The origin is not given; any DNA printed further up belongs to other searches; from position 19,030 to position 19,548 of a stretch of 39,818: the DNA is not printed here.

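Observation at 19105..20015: Candidate anti-CRISPR operon: strong promoter, two unrecognised 72-aa acidic proteins, Aca1-like HTH, terminator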

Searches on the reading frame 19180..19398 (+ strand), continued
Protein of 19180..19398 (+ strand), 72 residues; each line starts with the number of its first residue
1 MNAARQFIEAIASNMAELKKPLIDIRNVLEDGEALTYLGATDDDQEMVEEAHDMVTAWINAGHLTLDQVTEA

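Call 76: search_protein_families(library=pfam, proteins=[L002:4754-4963:+, L002:4299-4757:+, L003:4299-4688:+], max_evalue=0.1)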
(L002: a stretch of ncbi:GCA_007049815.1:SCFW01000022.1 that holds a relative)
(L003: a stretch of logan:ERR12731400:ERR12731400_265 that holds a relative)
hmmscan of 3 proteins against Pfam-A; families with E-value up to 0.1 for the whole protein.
L002:4754-4963:+ (69 aa): 3 families
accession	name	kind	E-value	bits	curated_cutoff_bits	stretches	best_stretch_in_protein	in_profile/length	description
PF16509.11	KORA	-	6.2e-05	23.6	26.7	1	1-51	1-50/84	TrfB plasmid transcriptional repressor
PF08281.18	Sigma70_r4_2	-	0.0062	16.6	25.7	1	21-52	16-47/54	Sigma-70, region 4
PF13384.12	HTH_23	-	0.03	14.6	24.6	1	19-49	6-35/50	Homeodomain-like domain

L002:4299-4757:+ (152 aa): 0 families

L003:4299-4688:+ (129 aa): 0 families

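Call 78: search_solved_structures(query=L002:4299-4757:+, max_evalue=0.01, show_alignments=1)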
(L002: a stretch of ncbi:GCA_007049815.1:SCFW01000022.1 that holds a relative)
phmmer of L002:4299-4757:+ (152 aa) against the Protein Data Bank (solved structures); distinct sequences matched with E-value up to 0.01: 1.
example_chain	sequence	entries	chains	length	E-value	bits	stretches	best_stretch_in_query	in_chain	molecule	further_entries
8dwq_A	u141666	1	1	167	8.5e-46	158.9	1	1-151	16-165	H3 Protein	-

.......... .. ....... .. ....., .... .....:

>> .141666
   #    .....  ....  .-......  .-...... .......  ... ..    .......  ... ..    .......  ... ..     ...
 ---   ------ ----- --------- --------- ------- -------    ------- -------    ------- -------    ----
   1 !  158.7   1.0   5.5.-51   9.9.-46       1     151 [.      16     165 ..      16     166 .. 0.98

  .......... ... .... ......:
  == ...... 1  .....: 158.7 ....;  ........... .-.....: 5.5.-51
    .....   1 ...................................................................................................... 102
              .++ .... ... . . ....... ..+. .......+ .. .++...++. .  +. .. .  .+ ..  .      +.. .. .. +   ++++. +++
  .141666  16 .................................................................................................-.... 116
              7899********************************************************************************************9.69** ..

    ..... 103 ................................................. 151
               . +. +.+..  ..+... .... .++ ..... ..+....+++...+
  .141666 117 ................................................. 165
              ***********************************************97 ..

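Call 97: fold_search(model_id=the predicted structure, library=viral)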
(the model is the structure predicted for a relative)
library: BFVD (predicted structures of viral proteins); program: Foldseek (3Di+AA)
matches with E <= 10: 73; with E <= 0.001: 0
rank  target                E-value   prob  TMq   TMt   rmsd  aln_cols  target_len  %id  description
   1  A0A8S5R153            4.1e-02  0.99  0.51  0.29   3.1        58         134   31  Uncharacterized protein [Myoviridae sp. cteBs22]
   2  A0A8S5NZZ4            7.3e-01  0.75  0.63  0.20   2.7        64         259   19  Uncharacterized protein [Siphoviridae sp. ct16C7]
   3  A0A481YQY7            2.3e+00  0.08  0.32  0.09   5.9        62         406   14  Uncharacterized protein [Iridovirus LCIVAC01]
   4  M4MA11                2.6e+00  0.09  0.39  0.30   6.5        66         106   14  (no name in the UniProt tables at hand)
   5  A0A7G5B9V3            2.6e+00  0.08  0.33  0.32   6.0        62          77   19  Uncharacterized protein [Ralstonia phage Firinga]
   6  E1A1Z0                3.2e+00  0.08  0.36  0.27   5.7        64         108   16  Uncharacterized protein [Aeromonas phage phiAS5]
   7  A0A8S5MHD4            3.4e+00  0.11  0.40  0.43   4.8        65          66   11  Uncharacterized protein [Siphoviridae sp. ctHl62]
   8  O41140                3.4e+00  0.07  0.36  0.30   6.6        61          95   15  Uncharacterized protein [Paramecium bursaria Chlorella virus 1]
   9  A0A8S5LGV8            3.6e+00  0.09  0.42  0.33   5.9        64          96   17  Uncharacterized protein [Siphoviridae sp. ctxZP4]
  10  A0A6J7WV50            4.1e+00  0.21  0.53  0.62   5.4        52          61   12  Uncharacterized protein [uncultured Caudovirales phage]
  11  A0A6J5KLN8            4.4e+00  0.20  0.45  0.47   2.6        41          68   20  Uncharacterized protein [uncultured Caudovirales phage]
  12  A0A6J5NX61            4.4e+00  0.07  0.39  0.22   6.1        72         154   15  dATP/dGTP diphosphohydrolase N-terminal domain-containing protein [uncultured Caudovirales phage]
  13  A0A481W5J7            4.7e+00  0.08  0.38  0.32   5.3        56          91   20  Uncharacterized protein [Pseudomonas phage Psa21]
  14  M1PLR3                4.7e+00  0.06  0.39  0.20   7.5        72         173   12  Uncharacterized protein [Moumouvirus goulette]
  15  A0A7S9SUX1            4.7e+00  0.04  0.33  0.15   7.2        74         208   15  (no name in the UniProt tables at hand)
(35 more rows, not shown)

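Call 100: search_protein_families(library=ncbifam, proteins=[L003:4299-4688:+, L002:4299-4757:+, L008:4186-4413:+], max_evalue=0.01)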
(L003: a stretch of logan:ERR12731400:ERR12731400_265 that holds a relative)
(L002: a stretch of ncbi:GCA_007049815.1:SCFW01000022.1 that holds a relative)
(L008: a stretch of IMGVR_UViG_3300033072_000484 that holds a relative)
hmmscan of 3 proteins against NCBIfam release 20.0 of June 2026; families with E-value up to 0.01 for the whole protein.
L003:4299-4688:+ (129 aa): 1 family
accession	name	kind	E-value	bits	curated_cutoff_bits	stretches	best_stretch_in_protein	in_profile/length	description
NF052490.1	AcrIF11_anti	equivalog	3.9e-33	115.3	50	1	1-108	1-110/142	AcrIF11 family anti-CRISPR ADP-ribosyltransferase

L002:4299-4757:+ (152 aa): 1 family
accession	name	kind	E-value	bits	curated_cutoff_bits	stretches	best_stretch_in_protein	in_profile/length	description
NF052490.1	AcrIF11_anti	equivalog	3e-52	177.3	50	1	1-140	1-142/142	AcrIF11 family anti-CRISPR ADP-ribosyltransferase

L008:4186-4413:+ (75 aa): 8 families
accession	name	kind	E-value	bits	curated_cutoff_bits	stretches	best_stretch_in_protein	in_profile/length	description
NF041951.1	phage_RstR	subfamily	5.8e-07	29.8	80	1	3-55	4-55/108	RstR family transcriptional repressor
TIGR03830.1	CxxCG_CxxCG_HTH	subfamily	3.2e-06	27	61.8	1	1-50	65-113/127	type II TA system antitoxin MqsA family protein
NF007257.0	PRK09706.1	subfamily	0.00015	21.5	101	1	3-50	7-53/135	transcriptional repressor DicA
TIGR00270.2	TIGR00270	equivalog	0.0003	20.6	110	1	4-56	78-129/159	multiprotein bridging factor aMBF1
NF041265.1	NadS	equivalog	0.00047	20.4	60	1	5-46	34-74/94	NadS family protein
NF040522.1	VC1465_fam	subfamily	0.0011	19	70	1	6-57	1-50/111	VC1465 family Xer recombination activation factor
NF047542.1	telomere_Tap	equivalog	0.0023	16.7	600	1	7-54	23-69/695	telomere-associated protein Tap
NF007481.0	PRK10072.1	equivalog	0.0089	16.5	110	1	4-48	36-79/96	HTH-type transcriptional regulator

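Call 109: get_annotated_region(hit=H43, flank=3500)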
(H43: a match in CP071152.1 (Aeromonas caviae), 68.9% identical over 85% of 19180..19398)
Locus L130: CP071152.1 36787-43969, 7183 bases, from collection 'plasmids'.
description: Aeromonas caviae strain SS332 plasmid pSS332-218k, complete sequence
organism: Aeromonas caviae (NCBI taxid 648)
taxonomy: Bacteria; Pseudomonadota; Gammaproteobacteria; Aeromonadales; Aeromonadaceae; Aeromonas; Aeromonas caviae
host: -; source: Homo sapiens,cell culture; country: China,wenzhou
typing (MOB-suite, as given by PLSDB): mobilizable; replicon rep_cluster_2037; relaxase MOBH
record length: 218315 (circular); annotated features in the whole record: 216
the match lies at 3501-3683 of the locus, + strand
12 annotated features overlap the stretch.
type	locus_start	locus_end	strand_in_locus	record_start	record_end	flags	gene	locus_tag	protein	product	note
CDS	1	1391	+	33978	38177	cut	-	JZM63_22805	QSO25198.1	hypothetical protein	-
CDS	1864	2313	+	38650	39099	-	-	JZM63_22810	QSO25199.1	hypothetical protein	-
CDS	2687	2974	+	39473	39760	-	-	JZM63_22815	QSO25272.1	hypothetical protein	-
CDS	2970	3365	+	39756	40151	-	-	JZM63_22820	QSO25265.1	integrase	-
CDS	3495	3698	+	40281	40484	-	-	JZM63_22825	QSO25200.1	hypothetical protein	-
CDS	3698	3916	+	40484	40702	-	-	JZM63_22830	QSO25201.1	helix-turn-helix domain-containing protein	-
CDS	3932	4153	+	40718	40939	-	-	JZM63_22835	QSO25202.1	DUF551 domain-containing protein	-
CDS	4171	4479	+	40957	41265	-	-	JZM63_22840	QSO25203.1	hypothetical protein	-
CDS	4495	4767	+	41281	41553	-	-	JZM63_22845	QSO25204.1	hypothetical protein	-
CDS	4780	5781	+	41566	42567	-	-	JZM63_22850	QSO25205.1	hypothetical protein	-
CDS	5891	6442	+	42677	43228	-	-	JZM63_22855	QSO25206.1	3'-5' exonuclease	-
CDS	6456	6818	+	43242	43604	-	-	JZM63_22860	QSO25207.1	hypothetical protein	-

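Call 116: search_protein_families(library=pfam, proteins=[L012:3221-3532:+, L012:3522-3758:+, L017:295-720:+], max_evalue=0.01)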
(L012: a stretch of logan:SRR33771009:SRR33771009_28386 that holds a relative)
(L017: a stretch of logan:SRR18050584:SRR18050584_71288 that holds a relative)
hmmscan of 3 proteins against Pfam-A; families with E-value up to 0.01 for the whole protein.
L012:3221-3532:+ (103 aa): 0 families

L012:3522-3758:+ (78 aa): 0 families

L017:295-720:+ (141 aa): 0 families
